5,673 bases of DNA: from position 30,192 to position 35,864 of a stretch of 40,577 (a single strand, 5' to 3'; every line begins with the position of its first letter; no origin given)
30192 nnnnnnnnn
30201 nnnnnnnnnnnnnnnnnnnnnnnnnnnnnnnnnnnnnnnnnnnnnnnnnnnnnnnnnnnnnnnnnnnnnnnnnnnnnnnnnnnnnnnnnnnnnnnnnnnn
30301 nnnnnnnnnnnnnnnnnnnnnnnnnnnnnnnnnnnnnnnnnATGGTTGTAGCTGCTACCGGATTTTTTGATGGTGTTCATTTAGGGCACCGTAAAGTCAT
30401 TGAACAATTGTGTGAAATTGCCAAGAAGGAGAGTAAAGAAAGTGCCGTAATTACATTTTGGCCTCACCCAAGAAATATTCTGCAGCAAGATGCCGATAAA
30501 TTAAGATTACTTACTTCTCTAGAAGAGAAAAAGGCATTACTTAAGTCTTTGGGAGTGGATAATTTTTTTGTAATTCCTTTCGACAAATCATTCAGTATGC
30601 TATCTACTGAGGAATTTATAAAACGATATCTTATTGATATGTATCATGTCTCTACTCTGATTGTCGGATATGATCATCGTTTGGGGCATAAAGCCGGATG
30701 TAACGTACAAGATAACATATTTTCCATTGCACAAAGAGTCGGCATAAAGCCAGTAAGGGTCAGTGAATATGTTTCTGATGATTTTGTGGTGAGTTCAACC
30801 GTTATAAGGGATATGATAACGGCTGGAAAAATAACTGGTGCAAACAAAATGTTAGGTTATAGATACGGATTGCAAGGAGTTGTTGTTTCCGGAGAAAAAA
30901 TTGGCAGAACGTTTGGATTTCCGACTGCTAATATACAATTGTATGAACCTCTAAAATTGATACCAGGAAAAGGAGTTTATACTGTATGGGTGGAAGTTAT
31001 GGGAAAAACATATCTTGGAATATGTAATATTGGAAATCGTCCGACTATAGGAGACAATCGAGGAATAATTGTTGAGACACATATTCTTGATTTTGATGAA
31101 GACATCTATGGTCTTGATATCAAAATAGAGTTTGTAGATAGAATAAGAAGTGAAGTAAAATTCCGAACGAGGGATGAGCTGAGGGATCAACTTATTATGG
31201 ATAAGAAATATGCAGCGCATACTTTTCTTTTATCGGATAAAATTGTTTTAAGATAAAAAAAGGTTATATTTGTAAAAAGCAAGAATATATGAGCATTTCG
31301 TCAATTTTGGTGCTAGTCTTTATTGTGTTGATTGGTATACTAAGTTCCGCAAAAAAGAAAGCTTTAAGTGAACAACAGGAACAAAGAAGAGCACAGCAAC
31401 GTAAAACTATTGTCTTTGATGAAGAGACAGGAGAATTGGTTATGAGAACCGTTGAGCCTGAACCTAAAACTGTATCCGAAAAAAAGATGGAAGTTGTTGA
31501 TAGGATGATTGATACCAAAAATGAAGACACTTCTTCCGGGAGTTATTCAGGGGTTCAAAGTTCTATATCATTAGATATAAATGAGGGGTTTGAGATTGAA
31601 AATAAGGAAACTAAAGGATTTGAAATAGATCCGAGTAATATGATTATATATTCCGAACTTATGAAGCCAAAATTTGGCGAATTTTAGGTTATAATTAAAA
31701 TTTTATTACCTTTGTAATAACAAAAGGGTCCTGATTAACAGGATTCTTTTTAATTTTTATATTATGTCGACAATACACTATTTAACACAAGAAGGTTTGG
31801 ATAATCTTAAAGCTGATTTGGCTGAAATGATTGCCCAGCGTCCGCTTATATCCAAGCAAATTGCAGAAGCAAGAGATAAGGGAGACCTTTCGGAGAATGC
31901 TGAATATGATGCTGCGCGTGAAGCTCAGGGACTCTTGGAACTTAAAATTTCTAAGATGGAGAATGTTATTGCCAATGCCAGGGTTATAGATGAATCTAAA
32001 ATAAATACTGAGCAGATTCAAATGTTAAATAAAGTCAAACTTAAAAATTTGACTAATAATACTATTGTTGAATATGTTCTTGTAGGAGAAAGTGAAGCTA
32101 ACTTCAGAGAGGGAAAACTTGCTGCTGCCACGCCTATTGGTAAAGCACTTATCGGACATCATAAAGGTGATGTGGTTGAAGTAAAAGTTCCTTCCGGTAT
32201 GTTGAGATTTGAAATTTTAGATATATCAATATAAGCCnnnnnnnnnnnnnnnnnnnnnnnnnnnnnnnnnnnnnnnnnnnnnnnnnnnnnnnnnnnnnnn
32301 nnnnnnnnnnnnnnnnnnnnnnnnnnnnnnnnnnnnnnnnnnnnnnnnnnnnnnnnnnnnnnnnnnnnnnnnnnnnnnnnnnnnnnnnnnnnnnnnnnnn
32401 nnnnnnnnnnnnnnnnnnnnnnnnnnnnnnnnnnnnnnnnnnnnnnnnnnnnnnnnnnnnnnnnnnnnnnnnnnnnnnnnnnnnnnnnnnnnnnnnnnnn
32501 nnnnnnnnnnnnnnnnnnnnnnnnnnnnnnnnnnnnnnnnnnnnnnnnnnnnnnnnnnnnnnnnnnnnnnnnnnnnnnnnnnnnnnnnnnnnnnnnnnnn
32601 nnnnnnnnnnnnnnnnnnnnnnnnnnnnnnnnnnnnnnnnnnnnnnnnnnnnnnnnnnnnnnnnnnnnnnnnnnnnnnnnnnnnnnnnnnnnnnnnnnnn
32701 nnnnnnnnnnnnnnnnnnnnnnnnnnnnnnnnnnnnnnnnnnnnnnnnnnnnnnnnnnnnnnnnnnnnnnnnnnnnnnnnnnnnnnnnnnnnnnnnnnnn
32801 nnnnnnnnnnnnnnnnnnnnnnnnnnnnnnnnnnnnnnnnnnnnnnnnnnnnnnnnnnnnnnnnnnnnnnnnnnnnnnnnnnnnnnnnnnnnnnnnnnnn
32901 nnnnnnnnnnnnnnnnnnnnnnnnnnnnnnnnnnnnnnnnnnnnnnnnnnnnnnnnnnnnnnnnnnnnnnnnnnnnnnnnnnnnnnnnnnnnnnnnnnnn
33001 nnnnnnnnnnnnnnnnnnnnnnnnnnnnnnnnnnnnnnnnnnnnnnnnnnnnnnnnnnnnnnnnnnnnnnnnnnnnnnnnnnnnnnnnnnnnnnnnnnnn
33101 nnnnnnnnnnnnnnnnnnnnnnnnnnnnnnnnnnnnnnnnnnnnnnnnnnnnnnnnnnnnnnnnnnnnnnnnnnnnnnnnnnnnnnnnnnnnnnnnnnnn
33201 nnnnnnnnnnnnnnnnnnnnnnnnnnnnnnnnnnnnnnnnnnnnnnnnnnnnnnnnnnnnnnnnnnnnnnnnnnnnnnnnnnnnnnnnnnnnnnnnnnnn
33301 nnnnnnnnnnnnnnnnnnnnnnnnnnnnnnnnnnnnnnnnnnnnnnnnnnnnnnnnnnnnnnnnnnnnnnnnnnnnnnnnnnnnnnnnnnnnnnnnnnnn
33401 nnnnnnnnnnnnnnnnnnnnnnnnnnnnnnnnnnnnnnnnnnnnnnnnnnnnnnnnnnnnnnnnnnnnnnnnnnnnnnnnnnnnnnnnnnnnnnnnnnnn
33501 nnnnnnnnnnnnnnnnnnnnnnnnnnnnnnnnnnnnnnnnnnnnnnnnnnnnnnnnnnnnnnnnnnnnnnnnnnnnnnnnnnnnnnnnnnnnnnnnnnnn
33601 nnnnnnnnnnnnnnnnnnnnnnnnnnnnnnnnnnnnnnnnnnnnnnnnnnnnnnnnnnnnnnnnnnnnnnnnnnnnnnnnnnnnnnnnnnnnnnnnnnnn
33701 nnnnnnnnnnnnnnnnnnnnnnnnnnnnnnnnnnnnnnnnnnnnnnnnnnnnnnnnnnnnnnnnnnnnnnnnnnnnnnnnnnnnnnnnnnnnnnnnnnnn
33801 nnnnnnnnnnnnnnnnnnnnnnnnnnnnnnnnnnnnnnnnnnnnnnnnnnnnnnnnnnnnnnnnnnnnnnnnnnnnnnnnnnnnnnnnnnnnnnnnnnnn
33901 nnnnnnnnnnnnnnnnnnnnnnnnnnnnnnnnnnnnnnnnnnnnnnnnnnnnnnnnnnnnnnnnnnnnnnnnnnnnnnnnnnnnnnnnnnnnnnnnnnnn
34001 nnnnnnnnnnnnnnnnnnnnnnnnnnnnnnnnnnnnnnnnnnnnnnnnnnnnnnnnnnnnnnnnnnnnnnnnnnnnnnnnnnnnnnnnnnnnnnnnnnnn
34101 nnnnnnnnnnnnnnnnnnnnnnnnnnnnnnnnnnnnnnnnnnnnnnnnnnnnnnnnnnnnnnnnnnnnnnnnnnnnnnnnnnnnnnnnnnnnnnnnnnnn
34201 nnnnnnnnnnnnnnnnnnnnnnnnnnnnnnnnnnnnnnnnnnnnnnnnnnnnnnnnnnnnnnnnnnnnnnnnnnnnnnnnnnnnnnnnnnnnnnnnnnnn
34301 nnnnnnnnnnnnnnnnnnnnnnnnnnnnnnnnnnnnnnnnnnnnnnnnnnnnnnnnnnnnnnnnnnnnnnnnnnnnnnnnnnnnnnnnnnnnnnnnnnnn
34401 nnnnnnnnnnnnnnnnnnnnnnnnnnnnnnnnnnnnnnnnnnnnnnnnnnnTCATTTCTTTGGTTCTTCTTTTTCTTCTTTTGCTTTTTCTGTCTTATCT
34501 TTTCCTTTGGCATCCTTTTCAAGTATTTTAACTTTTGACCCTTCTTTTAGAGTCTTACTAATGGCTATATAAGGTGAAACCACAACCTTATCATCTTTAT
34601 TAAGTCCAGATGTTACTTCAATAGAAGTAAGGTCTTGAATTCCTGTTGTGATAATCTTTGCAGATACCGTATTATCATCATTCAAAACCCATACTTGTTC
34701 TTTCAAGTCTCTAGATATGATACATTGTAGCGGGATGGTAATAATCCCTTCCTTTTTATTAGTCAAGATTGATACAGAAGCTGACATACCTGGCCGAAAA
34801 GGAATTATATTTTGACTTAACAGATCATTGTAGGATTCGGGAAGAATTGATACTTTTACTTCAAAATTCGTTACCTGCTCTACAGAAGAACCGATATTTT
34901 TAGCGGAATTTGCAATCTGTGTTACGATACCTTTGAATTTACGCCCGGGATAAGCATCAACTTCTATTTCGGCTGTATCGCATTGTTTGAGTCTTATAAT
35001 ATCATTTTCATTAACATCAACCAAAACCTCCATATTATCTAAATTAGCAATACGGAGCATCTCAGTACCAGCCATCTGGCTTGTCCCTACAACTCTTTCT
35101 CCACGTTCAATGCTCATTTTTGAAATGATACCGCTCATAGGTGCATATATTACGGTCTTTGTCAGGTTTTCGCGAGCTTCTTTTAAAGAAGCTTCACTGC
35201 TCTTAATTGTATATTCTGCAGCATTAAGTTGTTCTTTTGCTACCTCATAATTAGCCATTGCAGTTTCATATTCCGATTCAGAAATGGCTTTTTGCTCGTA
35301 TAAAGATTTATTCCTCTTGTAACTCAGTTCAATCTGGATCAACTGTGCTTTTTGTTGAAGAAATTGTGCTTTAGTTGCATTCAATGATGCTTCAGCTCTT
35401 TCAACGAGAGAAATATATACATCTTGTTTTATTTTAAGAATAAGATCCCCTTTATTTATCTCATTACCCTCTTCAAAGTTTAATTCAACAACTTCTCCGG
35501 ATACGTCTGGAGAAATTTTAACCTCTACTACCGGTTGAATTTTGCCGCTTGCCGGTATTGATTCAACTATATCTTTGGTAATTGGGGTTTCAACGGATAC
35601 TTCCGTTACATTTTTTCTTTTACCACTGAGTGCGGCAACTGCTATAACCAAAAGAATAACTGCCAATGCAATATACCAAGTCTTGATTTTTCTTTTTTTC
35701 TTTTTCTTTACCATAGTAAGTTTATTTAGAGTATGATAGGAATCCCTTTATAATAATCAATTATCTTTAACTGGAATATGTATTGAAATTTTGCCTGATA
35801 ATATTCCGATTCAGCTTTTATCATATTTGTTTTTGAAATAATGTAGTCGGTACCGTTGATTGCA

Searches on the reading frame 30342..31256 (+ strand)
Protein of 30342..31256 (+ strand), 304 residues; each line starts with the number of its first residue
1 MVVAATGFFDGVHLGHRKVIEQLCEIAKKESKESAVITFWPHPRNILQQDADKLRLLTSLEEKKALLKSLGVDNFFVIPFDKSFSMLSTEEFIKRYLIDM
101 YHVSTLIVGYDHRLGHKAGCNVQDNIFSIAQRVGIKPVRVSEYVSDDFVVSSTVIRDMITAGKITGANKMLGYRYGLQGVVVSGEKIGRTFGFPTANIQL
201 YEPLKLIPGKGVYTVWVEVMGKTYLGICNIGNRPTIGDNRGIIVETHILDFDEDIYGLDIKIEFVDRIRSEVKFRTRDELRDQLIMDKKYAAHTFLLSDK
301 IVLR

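Call 6: search_protein_families(library=pfam, proteins=[window:30342-31256:+], max_evalue=0.001)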
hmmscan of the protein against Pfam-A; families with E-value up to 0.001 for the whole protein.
window:30342-31256:+ (304 aa): 3 families
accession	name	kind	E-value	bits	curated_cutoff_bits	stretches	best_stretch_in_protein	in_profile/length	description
PF06574.18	FAD_syn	-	2.4e-42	144.9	27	1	3-153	9-157/158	FAD synthetase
PF01687.23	Flavokinase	-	1.7e-39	135.3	19.6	1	171-293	1-122/124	Riboflavin kinase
PF01467.32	CTP_transf_like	-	4.5e-06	27.3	21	1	5-111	2-89/133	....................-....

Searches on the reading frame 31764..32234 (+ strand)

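Call 6: search_protein_families(library=pfam, proteins=[window:31764-32234:+], max_evalue=0.001)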
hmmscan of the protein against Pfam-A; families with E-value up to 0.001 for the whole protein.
window:31764-32234:+ (156 aa): 2 families
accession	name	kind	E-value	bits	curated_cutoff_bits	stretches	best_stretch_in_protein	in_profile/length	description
PF03449.20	GreA_GreB_N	-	6.2e-24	84.4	24.5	1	6-74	2-71/71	Transcription elongation factor, N-terminal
PF01272.25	GreA_GreB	-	4.8e-20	71.8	26.9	1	82-155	3-76/77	Transcription elongation factor, GreA/GreB, C-term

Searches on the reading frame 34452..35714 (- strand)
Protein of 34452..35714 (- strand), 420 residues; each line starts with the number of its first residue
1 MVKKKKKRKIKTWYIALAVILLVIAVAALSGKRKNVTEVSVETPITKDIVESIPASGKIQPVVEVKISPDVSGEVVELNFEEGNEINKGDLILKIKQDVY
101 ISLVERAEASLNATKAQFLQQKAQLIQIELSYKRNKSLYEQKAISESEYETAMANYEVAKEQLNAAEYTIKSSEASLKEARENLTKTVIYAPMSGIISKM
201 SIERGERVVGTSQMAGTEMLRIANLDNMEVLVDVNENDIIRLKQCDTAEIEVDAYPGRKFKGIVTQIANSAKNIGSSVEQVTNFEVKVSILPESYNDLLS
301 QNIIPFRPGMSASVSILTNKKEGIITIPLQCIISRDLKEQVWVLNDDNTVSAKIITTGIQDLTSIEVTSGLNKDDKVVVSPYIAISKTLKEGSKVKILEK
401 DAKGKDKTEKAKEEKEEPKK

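Call 6: search_protein_families(library=pfam, proteins=[window:34452-35714:-], max_evalue=0.001)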
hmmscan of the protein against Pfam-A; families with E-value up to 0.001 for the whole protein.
window:34452-35714:- (420 aa): 5 families
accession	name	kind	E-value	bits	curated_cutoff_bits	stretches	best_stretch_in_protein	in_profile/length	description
PF16576.10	HlyD_D23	-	5.1e-19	68.8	30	1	117-270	62-187/214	Barrel-sandwich domain of CusB or HlyD membrane-fusion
PF13437.12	HlyD_3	-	5.5e-15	56.5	22.2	1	188-289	1-94/106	HlyD family secretion protein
PF13533.13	Biotin_lipoyl_2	-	2.7e-08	33.9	29.8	1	65-95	1-31/32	Biotin-lipoyl like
PF00529.27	CusB_dom_1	-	0.00038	21.1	26.5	0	141-316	12-87/89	Cation efflux system protein CusB domain 1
PF00364.28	Biotin_lipoyl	-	0.00042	20.5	22.1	0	64-95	42-73/73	Biotin-requiring enzyme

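Call 35: search_protein_families(library=ncbifam, proteins=[window:34452-35714:-], max_evalue=0.001)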
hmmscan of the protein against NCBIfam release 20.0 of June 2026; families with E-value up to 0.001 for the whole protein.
window:34452-35714:- (420 aa): 20 families
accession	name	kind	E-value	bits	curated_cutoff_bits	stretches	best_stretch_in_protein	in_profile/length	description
TIGR01730.1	RND_mfp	subfamily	2.1e-57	194.6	94.9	1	39-397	1-321/322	efflux RND transporter periplasmic adaptor subunit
NF008606.0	PRK11578.1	equivalog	2.2e-42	145.5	342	1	5-380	2-363/371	macrolide transporter subunit MacA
TIGR00999.1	8a0102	subfamily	4.6e-27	94.8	319.3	1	104-380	13-265/271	CzcB/NccB family metal efflux transporter periplasmic adaptor subunit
NF008589.1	PRK11556.1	equivalog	6.1e-26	91.2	391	1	32-400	50-390/392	MdtA/MuxA family multidrug efflux RND transporter periplasmic adaptor subunit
NF033138.2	RND-peri-MexC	equivalog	4.8e-25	88.5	625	1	34-245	33-227/375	MexC family multidrug efflux RND transporter periplasmic adaptor subunit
TIGR00998.1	8a0101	subfamily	1.5e-24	86.6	390.8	1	64-273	42-287/334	EmrA/EmrK family multidrug efflux transporter periplasmic adaptor subunit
NF045904.1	RND-peri-MexE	equivalog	2.4e-21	76.1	714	1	9-217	4-201/390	multidrug efflux RND transporter periplasmic adaptor subunit MexE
NF011604.1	PRK15030.1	equivalog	9.5e-20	70.9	765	1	36-413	37-391/397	multidrug efflux RND transporter periplasmic adaptor subunit AcrA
TIGR02971.1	heterocyst_DevB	subfamily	1.2e-19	70.8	129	1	141-268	159-279/327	ABC exporter membrane fusion protein, DevB family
NF007785.0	PRK10476.1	equivalog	4.2e-16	58.7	376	2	5-125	4-109/347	multidrug transporter subunit MdtN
TIGR01843.1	type_I_hlyD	subfamily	1.1e-15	57.6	208.65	1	136-322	220-402/422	HlyD family type I secretion periplasmic adaptor subunit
NF007132.1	PRK09578.1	equivalog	5.8e-15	54.9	512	1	5-230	4-214/396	MexX/AxyX family multidrug efflux RND transporter periplasmic adaptor subunit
NF000272.2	OqxA_adapt_sub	exception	6.4e-15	55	835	1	35-380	38-365/391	multidrug efflux RND transporter periplasmic adaptor subunit OqxA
NF002939.0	PRK03598.1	equivalog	1.4e-13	50.7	393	2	115-279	114-292/332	secretion protein HlyD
NF007362.0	PRK09859.1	equivalog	1.6e-13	50.5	738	1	43-390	42-368/385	multidrug transporter subunit MdtE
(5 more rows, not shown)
